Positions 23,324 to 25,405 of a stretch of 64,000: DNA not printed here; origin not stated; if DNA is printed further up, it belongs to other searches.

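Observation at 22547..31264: Candidate branched-chain 3,6-dideoxyhexose (yersiniose-like) pathway lacking an obvious E3 reductase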

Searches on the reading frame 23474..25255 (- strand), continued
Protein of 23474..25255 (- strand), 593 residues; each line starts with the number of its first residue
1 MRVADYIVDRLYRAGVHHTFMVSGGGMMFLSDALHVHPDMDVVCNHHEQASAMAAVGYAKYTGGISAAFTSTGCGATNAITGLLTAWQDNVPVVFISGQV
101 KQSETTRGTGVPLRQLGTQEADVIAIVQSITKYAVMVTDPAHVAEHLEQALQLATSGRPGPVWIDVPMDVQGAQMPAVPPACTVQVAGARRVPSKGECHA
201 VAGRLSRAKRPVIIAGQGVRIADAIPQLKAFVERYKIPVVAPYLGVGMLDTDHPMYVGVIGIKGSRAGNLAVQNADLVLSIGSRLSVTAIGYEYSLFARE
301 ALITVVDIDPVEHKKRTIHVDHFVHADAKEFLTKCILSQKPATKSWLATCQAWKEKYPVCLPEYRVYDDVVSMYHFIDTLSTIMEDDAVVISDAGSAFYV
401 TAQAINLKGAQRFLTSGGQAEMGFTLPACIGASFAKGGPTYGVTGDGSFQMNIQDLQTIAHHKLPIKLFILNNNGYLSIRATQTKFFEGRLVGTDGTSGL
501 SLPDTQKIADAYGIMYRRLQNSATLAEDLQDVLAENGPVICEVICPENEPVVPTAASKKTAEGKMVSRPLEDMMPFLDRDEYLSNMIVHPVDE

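Call 27: find_encoding_contigs(protein=P0076, flank=10000, max_places=1)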
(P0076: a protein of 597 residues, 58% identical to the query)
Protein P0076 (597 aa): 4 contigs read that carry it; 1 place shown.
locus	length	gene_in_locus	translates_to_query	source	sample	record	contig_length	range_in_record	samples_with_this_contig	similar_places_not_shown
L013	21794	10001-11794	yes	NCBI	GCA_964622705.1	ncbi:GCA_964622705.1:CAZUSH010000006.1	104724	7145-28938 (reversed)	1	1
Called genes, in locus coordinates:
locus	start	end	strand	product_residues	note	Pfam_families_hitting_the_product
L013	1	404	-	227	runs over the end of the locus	PF10947:DUF2628 (weak)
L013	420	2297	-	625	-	PF02321:OEP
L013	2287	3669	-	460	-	PF25984:BSH_YknX (weak), PF25994:HH_AprE, PF26002:Beta-barrel_AprE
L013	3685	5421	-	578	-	PF00005:ABC_tran, PF13304:AAA_21 (faint)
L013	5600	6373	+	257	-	PF00483:NTP_transferase, PF12804:NTP_transf_3 (weak)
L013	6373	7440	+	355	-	PF01073:3Beta_HSD, PF01370:Epimerase, PF02719:Polysacc_synt_2, PF04321:RmlD_sub_bind (weak), PF16363:GDP_Man_Dehyd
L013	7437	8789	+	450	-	PF01041:DegT_DnrJ_EryC1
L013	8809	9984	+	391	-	PF00155:Aminotran_1_2, PF00266:Aminotran_5 (faint), PF01212:Beta_elim_lyase, PF01041:DegT_DnrJ_EryC1, PF01053:Cys_Met_Meta_PP (faint)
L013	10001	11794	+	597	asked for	PF02776:TPP_enzyme_N, PF00205:TPP_enzyme_M, PF02775:TPP_enzyme_C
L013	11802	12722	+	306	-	PF01370:Epimerase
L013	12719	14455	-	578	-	-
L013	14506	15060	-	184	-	PF08241:Methyltransf_11 (faint)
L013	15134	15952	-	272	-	PF05050:Methyltransf_21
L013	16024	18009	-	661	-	PF13844:Glyco_transf_41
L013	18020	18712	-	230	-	PF05637:Glyco_transf_34 (faint)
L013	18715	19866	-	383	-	PF20706:GT4-conflict, PF00534:Glycos_transf_1, PF13692:Glyco_trans_1_4, PF13524:Glyco_trans_1_2 (weak)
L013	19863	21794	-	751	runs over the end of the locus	PF12895:ANAPC3 (faint), PF13174:TPR_6 (faint), PF13432:TPR_16 (weak), PF00515:TPR_1, PF07719:TPR_2 (weak), PF13424:TPR_12, PF23914:TPR_CcmH_CycH (weak), PF13844:Glyco_transf_41, +11 more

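Call 38: search_protein_families(library=pfam, proteins=[L009:7159-8082:+, L009:8079-8942:+, L009:8939-9985:+, L009:11795-13183:+, L009:13161-14108:+, L010:8473-9987:+, L010:11799-12947:+, L010:7299-8417:-, L010:6481-7272:-, L010:5400-6473:-], max_evalue=0.00001)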
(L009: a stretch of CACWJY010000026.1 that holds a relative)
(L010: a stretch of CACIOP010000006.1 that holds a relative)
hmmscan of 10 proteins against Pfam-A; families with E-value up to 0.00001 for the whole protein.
L009:7159-8082:+ (307 aa): 5 families
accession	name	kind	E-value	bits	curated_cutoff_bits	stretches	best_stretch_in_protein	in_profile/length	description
PF01370.27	Epimerase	-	8.9e-34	117.4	20.9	1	4-225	2-230/240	NAD dependent epimerase/dehydratase family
PF16363.11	GDP_Man_Dehyd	-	1.3e-17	64.8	27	1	5-300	2-332/332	GDP-mannose 4,6 dehydratase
PF01073.25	3Beta_HSD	-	3.5e-09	36.6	22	1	4-176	1-186/280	3-beta hydroxysteroid dehydrogenase/isomerase family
PF13460.12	NAD_binding_10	-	1.4e-06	28.8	27.2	1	7-171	1-146/184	NAD(P)H-binding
PF05368.20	NmrA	-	3.5e-06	27.3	27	1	4-85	6-79/298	NmrA-like family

L009:8079-8942:+ (287 aa): 2 families
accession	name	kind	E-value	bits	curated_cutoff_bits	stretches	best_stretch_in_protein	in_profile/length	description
PF09290.16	AcetDehyd-dimer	-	3.7e-52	176.7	26.6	1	126-262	1-138/138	Prokaryotic acetaldehyde dehydrogenase, dimerisation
PF01118.30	Semialdhyde_dh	-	3.8e-08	34.2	26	1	5-99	1-98/121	Semialdehyde dehydrogenase, NAD binding domain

L009:8939-9985:+ (348 aa): 2 families
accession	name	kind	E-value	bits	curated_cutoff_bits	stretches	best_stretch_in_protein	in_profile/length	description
PF00682.25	HMGL-like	-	1.7e-39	136.2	29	1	7-262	4-260/260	HMGL-like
PF07836.16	DmpG_comm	-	3.4e-25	87.8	27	1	273-332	3-62/63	DmpG-like communication domain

L009:11795-13183:+ (462 aa): 0 families

L009:13161-14108:+ (315 aa): 2 families
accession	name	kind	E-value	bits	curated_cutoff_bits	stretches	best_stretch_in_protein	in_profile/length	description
PF00535.33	Glycos_transf_2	-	1.2e-19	71.3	23.3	1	12-143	1-130/168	Glycosyl transferase family 2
PF13641.12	Glyco_tranf_2_3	-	7.1e-07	29.9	27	1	11-109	3-105/230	Glycosyltransferase like family 2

L010:8473-9987:+ (504 aa): 3 families
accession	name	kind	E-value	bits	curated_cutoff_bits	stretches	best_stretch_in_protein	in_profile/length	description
PF03102.20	NeuB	-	5.9e-46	157.3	22.1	1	68-267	41-239/241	NeuB family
PF07883.17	Cupin_2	-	1.9e-09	37.5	27.2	1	410-463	5-57/70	Cupin domain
PF07385.18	Lyx_isomer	-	7e-07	29.1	20.8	0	359-427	34-111/222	D-lyxose isomerase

L010:11799-12947:+ (382 aa): 5 families
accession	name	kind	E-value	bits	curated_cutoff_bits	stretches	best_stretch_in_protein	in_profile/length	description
PF13489.12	Methyltransf_23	-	2.2e-15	57.2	27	1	82-233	10-163/164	Methyltransferase domain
PF08242.18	Methyltransf_12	-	6.3e-08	33.7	30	1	99-184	1-94/98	Methyltransferase domain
PF08484.17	Methyltransf_14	-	1.1e-07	32.2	23.5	1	286-351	62-128/160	C-methyltransferase C-terminal domain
PF08241.18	Methyltransf_11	-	1.5e-07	32.4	21.2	1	99-183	1-88/95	Methyltransferase domain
PF13847.12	Methyltransf_31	-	2.1e-07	31.2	27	1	94-198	3-122/145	Methyltransferase domain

L010:7299-8417:- (372 aa): 1 family
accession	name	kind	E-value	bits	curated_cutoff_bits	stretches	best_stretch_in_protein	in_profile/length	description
PF04055.27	Radical_SAM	-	2.6e-25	90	29.5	1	59-225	5-166/166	Radical SAM superfamily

L010:6481-7272:- (263 aa): 0 families

L010:5400-6473:- (357 aa): 4 families
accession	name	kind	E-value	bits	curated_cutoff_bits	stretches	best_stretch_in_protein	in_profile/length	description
PF01370.27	Epimerase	-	2e-22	80.2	20.9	1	32-282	3-240/240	NAD dependent epimerase/dehydratase family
PF16363.11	GDP_Man_Dehyd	-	3e-11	43.8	27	1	32-301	2-267/332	GDP-mannose 4,6 dehydratase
PF07993.18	NAD_binding_4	-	4e-09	36.4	20.1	1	32-214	1-203/258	Male sterility protein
PF01073.25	3Beta_HSD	-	1.1e-08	34.9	22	1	32-201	2-159/280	3-beta hydroxysteroid dehydrogenase/isomerase family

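Call 54: find_related_loci(query=A1, collection=metagenome_contigs, flank=10000)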
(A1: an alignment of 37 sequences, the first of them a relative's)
Query A1 (593 aa) in metagenome_contigs; peptide patterns used: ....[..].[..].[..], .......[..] (x = any residue, [..] = any of these).
600 stretches matched a pattern (row limit reached: there are more); 591 encode a relative of the query (tblastn E <= 1e-3); the best 80 are kept; 80 distinct loci.
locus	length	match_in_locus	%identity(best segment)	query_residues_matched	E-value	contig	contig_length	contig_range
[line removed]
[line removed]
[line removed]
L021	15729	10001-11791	53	1-593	0e+0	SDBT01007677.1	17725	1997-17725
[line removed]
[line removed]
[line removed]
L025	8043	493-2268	51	1-592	0e+0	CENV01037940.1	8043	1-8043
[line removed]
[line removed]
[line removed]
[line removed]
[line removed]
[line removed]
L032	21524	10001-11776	51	1-593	0e+0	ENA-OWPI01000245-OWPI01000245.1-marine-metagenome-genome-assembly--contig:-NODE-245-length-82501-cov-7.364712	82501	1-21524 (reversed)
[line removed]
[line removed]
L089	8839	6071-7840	43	1-587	2e-156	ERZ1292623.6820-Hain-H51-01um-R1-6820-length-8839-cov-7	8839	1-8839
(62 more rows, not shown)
